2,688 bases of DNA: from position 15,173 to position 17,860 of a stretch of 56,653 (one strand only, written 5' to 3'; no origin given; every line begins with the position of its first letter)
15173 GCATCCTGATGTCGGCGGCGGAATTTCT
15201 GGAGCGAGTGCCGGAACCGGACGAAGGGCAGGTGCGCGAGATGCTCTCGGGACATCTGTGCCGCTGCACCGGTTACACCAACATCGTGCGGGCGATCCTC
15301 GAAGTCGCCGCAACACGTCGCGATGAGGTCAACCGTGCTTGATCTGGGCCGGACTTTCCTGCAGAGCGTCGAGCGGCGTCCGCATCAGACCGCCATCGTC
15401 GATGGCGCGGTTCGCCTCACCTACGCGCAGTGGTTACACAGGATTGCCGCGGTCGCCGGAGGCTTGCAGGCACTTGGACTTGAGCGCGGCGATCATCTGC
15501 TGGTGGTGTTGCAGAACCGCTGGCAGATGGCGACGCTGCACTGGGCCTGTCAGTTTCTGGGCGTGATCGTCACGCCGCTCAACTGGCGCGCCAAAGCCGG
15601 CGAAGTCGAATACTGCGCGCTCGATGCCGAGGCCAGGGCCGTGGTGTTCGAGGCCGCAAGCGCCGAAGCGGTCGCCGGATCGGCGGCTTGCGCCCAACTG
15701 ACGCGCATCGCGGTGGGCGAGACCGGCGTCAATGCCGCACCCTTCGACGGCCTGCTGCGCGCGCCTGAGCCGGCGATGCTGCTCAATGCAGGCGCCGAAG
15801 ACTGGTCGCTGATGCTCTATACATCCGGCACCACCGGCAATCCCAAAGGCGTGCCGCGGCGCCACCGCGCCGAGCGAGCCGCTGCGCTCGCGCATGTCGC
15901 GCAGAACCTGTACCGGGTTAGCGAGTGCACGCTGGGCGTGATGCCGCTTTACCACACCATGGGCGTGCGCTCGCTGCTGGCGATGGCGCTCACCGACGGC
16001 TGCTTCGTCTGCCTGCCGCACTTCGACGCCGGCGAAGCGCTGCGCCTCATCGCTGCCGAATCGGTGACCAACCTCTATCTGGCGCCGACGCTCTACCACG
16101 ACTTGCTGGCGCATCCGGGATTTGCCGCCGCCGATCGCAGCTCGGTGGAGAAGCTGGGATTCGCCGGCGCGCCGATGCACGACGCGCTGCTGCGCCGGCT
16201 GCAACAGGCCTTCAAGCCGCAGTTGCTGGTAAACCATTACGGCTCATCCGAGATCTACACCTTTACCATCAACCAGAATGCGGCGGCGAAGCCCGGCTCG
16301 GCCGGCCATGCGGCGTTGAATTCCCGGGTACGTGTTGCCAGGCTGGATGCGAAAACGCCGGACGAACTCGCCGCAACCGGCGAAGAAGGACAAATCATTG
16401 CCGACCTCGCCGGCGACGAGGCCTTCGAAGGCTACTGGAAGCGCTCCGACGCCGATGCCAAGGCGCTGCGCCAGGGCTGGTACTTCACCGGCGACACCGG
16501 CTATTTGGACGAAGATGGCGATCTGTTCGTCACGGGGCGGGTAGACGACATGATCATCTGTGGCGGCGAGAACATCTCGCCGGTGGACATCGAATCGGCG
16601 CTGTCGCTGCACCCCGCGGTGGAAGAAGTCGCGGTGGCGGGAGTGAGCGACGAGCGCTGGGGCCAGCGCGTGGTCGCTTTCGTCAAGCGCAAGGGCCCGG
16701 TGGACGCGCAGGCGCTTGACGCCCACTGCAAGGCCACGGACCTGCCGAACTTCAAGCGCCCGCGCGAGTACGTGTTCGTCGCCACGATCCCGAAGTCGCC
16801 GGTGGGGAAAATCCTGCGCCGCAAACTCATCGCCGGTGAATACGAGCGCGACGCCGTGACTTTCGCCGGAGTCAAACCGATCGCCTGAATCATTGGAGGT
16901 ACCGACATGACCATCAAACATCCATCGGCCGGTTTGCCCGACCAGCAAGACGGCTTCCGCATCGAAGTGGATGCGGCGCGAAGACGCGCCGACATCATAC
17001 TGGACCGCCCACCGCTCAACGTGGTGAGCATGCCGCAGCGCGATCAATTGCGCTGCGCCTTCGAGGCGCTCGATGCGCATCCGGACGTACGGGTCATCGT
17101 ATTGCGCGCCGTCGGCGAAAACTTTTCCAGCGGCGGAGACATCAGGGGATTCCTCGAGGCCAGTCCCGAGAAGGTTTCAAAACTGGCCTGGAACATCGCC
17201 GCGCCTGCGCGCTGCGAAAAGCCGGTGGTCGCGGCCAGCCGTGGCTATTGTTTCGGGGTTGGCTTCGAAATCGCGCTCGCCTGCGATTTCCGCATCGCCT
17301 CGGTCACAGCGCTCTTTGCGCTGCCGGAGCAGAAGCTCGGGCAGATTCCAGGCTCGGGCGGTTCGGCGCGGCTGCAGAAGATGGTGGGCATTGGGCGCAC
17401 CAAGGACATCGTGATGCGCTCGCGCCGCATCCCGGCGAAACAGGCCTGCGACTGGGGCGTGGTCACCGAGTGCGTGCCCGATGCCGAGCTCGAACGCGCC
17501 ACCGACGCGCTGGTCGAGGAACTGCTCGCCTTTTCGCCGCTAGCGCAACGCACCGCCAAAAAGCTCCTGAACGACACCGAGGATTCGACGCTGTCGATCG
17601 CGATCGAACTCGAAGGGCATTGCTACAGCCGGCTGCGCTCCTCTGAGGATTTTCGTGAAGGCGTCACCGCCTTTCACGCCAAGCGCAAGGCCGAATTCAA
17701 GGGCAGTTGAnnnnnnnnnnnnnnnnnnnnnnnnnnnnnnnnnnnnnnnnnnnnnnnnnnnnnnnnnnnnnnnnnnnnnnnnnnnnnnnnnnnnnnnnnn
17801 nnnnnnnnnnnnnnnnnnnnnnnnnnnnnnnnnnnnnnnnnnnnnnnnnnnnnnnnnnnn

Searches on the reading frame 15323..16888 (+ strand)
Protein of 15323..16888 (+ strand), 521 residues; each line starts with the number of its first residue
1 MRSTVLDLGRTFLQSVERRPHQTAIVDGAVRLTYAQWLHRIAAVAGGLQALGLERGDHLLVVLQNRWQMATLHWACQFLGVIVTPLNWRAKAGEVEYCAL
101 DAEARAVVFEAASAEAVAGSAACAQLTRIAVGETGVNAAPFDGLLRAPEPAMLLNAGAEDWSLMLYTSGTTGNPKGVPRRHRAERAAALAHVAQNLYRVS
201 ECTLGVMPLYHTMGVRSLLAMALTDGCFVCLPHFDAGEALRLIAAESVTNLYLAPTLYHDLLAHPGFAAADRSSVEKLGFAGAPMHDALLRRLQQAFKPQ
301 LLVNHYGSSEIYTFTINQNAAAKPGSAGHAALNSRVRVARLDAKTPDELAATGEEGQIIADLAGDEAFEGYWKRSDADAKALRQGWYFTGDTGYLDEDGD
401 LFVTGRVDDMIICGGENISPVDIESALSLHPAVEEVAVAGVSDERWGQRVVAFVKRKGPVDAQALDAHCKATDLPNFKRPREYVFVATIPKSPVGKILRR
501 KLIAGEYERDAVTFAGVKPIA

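Call 44: search_protein_families(library=pfam, proteins=[window:15323-16888:+])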
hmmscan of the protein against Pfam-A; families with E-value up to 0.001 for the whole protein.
window:15323-16888:+ (521 aa): 2 families
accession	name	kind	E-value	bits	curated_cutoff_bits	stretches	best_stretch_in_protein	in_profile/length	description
PF00501.34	AMP-binding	-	4.1e-66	223.8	29.9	1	14-372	3-384/384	AMP-binding enzyme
PF13193.12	AMP-binding_C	-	2.1e-18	67.4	24.5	1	423-496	2-76/76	AMP-binding enzyme C-terminal domain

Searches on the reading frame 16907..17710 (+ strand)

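Call 44: search_protein_families(library=pfam, proteins=[window:16907-17710:+])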
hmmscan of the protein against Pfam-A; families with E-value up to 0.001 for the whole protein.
window:16907-17710:+ (267 aa): 2 families
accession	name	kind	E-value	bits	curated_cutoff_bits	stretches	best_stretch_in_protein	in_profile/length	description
PF00378.25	ECH_1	-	3.6e-50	171.1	27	1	29-266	8-250/251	Enoyl-CoA hydratase/isomerase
PF16113.10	ECH_2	-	1.8e-25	90.6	27.2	1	30-204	4-186/335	Enoyl-CoA hydratase/isomerase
